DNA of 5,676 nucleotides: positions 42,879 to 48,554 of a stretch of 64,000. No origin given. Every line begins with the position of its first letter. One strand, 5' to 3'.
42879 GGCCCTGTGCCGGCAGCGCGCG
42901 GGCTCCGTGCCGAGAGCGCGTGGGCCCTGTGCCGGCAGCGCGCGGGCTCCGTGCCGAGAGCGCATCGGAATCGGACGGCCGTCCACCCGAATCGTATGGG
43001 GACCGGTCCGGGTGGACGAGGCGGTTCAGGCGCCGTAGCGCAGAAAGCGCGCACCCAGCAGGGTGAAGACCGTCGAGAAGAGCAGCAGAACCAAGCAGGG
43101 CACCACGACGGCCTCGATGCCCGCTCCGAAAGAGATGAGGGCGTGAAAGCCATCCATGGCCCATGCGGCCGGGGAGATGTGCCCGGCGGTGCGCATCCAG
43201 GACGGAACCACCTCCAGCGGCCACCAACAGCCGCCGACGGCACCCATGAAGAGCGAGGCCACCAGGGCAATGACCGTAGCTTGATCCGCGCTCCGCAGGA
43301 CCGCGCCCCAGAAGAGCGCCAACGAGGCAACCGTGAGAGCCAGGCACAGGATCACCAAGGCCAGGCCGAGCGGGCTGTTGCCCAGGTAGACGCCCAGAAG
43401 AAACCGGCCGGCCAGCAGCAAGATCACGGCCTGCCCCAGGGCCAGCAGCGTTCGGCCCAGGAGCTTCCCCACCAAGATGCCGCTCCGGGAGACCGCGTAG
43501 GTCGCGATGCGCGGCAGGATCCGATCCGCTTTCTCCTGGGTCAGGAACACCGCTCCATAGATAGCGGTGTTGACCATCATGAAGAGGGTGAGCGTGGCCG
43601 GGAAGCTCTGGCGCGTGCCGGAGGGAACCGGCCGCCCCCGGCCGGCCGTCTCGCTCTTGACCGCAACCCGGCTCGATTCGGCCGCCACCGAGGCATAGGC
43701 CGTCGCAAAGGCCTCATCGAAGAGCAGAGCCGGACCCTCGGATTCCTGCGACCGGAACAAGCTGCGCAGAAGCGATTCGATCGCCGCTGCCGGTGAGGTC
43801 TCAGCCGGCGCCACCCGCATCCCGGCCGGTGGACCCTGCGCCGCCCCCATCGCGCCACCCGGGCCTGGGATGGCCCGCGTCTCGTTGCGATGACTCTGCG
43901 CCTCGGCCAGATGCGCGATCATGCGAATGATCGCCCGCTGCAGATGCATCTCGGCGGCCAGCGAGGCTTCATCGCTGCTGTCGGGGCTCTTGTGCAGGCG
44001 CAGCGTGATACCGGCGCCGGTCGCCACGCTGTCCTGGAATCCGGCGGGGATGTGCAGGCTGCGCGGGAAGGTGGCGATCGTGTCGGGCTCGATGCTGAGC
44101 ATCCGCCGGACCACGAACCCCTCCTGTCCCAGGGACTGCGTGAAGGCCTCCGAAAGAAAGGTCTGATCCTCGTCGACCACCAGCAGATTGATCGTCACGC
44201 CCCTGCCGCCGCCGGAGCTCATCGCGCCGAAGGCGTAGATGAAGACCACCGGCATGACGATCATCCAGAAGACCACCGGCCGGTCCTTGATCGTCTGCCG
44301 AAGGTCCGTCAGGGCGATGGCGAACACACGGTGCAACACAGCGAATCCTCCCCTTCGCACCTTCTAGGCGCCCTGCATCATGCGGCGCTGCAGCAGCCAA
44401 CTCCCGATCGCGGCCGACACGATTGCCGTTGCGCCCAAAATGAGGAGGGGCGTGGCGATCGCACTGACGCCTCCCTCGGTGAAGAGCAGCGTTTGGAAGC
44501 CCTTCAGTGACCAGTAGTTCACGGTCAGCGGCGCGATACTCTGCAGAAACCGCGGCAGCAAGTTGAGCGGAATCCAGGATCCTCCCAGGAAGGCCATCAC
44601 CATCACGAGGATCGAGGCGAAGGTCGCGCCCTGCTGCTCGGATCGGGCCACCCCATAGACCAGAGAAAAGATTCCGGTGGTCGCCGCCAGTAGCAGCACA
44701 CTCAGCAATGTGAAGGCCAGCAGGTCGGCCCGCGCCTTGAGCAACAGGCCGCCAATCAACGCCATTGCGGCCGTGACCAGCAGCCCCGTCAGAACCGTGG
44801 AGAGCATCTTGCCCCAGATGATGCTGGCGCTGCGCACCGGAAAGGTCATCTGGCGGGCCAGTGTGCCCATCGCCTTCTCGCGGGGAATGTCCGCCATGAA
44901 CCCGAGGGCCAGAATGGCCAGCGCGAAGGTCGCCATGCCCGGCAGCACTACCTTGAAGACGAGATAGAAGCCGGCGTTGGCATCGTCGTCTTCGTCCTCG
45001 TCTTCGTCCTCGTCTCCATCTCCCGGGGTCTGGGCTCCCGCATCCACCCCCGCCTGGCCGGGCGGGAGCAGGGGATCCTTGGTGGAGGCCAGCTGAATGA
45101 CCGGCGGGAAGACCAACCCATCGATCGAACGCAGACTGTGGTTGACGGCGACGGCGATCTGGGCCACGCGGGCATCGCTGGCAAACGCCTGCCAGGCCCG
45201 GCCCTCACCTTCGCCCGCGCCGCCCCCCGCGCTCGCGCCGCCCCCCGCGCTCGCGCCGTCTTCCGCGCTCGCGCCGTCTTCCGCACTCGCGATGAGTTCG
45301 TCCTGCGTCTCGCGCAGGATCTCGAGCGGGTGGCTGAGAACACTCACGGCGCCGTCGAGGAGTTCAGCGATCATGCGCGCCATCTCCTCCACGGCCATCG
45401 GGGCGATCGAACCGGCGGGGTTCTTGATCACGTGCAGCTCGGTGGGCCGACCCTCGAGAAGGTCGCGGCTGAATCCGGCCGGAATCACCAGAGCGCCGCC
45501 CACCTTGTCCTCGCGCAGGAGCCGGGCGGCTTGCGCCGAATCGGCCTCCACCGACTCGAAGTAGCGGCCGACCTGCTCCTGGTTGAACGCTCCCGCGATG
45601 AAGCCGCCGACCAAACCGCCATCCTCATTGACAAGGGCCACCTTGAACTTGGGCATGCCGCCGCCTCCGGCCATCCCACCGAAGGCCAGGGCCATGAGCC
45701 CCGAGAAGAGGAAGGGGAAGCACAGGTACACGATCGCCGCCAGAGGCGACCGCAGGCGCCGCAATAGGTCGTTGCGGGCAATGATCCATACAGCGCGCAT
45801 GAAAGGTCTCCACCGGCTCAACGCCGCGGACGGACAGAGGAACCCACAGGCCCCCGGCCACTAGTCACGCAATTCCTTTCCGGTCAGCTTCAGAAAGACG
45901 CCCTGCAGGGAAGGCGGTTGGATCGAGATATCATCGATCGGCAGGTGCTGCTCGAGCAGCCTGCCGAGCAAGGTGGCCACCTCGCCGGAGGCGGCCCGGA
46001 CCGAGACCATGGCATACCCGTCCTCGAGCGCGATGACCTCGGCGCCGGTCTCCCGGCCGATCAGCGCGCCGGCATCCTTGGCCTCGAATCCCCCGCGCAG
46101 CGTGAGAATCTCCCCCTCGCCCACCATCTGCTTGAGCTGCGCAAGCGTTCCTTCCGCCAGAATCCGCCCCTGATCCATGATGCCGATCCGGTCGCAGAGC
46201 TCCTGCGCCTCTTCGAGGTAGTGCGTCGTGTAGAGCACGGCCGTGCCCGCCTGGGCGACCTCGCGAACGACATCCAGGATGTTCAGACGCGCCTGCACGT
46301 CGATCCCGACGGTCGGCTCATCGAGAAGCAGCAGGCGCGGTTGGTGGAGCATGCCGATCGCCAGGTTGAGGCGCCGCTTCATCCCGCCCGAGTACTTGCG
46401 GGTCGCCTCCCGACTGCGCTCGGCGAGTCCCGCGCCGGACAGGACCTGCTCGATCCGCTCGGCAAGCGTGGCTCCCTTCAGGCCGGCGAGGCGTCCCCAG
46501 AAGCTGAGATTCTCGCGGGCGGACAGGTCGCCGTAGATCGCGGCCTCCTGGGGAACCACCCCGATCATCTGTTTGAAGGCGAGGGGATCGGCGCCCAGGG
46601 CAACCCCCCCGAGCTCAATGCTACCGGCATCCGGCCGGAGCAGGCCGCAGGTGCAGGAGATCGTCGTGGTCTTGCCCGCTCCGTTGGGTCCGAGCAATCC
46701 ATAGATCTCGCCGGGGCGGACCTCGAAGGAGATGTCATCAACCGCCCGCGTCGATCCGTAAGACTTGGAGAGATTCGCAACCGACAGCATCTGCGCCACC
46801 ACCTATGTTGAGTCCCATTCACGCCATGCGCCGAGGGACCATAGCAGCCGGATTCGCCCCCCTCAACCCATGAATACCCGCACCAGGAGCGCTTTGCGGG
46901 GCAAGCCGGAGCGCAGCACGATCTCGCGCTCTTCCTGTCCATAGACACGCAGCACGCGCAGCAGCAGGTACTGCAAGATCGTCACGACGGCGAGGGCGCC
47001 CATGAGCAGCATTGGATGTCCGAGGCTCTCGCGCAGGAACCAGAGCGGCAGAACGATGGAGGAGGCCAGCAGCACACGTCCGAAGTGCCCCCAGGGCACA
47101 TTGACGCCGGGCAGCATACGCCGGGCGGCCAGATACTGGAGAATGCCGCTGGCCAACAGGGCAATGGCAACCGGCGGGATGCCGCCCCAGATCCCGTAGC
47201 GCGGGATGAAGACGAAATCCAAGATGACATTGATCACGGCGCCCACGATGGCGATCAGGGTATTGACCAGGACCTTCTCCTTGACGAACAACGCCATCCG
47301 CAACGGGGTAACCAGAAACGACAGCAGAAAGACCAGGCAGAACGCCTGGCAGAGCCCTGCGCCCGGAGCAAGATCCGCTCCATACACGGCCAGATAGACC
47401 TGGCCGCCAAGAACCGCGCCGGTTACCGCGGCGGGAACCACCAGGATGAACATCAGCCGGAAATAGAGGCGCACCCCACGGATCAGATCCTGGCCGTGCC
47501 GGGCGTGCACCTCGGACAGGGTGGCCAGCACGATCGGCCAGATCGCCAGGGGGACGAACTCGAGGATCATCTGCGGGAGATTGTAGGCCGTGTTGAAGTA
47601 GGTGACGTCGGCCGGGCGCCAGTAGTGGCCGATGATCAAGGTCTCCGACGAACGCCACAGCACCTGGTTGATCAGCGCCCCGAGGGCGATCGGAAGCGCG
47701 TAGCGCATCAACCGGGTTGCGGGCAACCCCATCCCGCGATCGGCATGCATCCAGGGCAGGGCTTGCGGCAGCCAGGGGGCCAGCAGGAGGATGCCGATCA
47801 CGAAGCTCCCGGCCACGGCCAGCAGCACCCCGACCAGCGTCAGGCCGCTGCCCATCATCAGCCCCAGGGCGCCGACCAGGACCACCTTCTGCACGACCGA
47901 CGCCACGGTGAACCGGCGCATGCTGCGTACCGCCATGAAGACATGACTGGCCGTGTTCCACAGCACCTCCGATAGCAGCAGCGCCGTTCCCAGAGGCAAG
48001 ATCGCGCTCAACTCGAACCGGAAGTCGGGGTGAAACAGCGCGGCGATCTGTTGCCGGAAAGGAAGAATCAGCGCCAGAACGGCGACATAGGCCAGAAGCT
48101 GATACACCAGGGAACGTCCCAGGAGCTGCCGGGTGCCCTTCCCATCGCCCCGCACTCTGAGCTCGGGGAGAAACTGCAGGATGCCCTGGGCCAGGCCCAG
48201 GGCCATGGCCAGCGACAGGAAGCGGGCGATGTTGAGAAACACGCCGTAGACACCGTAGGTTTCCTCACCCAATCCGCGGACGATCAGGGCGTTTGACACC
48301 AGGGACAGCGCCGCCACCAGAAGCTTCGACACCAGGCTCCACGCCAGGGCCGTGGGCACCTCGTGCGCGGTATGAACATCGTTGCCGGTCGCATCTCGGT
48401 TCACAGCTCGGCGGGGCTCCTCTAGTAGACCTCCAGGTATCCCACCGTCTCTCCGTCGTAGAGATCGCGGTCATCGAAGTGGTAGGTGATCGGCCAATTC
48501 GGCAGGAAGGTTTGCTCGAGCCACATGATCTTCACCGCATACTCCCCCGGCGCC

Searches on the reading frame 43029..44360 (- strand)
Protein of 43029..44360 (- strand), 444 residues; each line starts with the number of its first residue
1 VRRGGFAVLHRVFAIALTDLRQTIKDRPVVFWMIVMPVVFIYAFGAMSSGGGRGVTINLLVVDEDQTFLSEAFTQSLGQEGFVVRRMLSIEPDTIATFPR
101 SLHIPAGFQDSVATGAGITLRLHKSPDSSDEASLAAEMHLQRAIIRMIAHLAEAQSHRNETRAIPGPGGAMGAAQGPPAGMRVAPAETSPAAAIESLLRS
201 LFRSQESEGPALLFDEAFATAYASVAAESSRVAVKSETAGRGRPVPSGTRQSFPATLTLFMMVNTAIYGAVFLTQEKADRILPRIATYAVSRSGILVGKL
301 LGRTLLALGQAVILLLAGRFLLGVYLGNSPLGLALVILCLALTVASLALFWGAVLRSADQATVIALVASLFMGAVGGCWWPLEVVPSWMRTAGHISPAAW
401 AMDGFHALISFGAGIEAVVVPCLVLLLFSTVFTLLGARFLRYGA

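Call 56: search_protein_families(library=pfam, proteins=[window:43029-44360:-], max_evalue=0.001)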
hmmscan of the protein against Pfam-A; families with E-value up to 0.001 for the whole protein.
window:43029-44360:- (444 aa): 4 families
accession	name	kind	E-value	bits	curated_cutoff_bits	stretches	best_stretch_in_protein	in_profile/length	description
PF12698.13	ABC2_membrane_3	-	2e-31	109.8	31.6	1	30-437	4-346/347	ABC-2 family transporter protein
PF01061.29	ABC2_membrane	-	1.5e-18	67.5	26.9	1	252-407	50-208/211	ABC-2 type transporter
PF12679.13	ABC2_membrane_2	-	5.2e-12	46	27.2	1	14-372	2-195/283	ABC-2 family transporter protein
PF12730.13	ABC2_membrane_4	-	0.00012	22.6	27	1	249-351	48-153/179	ABC-2 family transporter protein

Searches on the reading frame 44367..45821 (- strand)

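Call 56: search_protein_families(library=pfam, proteins=[window:44367-45821:-], max_evalue=0.001)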
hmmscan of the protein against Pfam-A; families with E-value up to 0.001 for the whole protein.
window:44367-45821:- (485 aa): 3 families
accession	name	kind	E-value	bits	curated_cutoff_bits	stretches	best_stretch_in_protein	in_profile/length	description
PF12698.13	ABC2_membrane_3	-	2.6e-31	109.4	31.6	2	291-474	163-346/347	ABC-2 family transporter protein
PF01061.29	ABC2_membrane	-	2.8e-19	69.9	26.9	1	293-447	51-211/211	ABC-2 type transporter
PF12679.13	ABC2_membrane_2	-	5.9e-13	49.1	27.2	1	12-480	1-281/283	ABC-2 family transporter protein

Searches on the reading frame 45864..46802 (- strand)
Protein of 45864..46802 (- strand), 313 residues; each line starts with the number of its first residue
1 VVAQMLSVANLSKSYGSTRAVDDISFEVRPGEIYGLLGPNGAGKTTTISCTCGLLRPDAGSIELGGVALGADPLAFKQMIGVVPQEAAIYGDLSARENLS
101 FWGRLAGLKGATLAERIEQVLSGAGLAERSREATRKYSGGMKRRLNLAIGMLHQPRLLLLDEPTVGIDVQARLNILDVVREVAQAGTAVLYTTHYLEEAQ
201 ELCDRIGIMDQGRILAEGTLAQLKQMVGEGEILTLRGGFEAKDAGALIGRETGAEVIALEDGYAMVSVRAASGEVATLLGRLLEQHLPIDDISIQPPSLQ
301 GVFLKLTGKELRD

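Call 56: search_protein_families(library=pfam, proteins=[window:45864-46802:-], max_evalue=0.001)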
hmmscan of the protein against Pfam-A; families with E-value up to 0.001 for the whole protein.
window:45864-46802:- (313 aa): 3 families
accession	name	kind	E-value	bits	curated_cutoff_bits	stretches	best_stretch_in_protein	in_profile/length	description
PF00005.33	ABC_tran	-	3.1e-31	109.2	25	1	22-164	2-136/137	ABC transporter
PF13304.12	AAA_21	-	2.2e-10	41.5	27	1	136-194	237-298/304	AAA domain, putative AbiEii toxin, Type IV TA system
PF13732.12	DrrA1-3_C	-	2.2e-05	25.5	27.4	1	218-306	1-80/81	ATP-binding protein DrrA1-3-like, C-terminal domain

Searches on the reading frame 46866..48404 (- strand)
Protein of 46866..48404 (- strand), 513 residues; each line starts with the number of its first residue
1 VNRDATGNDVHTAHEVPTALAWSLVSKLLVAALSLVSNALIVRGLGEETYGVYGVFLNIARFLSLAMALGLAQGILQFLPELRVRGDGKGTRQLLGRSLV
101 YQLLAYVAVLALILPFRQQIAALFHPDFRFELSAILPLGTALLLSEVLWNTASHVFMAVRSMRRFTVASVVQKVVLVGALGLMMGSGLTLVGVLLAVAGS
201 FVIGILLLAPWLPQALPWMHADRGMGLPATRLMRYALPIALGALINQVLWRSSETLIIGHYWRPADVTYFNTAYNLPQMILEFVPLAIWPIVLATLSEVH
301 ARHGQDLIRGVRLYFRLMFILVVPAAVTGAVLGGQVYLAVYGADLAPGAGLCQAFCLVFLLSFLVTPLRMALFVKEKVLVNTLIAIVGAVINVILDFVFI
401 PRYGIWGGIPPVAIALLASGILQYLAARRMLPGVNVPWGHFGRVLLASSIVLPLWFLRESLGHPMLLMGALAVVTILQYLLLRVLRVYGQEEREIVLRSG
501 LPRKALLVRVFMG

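Call 56: search_protein_families(library=pfam, proteins=[window:46866-48404:-], max_evalue=0.001)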
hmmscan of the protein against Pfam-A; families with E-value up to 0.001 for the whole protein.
window:46866-48404:- (513 aa): 2 families
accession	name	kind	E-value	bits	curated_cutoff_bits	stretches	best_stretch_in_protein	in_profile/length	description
PF01943.22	Polysacc_synt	-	2.1e-11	44.2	28.2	1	21-284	6-258/274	Polysaccharide biosynthesis protein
PF13440.11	Polysacc_synt_3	-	4.5e-11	43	23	1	42-343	3-286/293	Polysaccharide biosynthesis protein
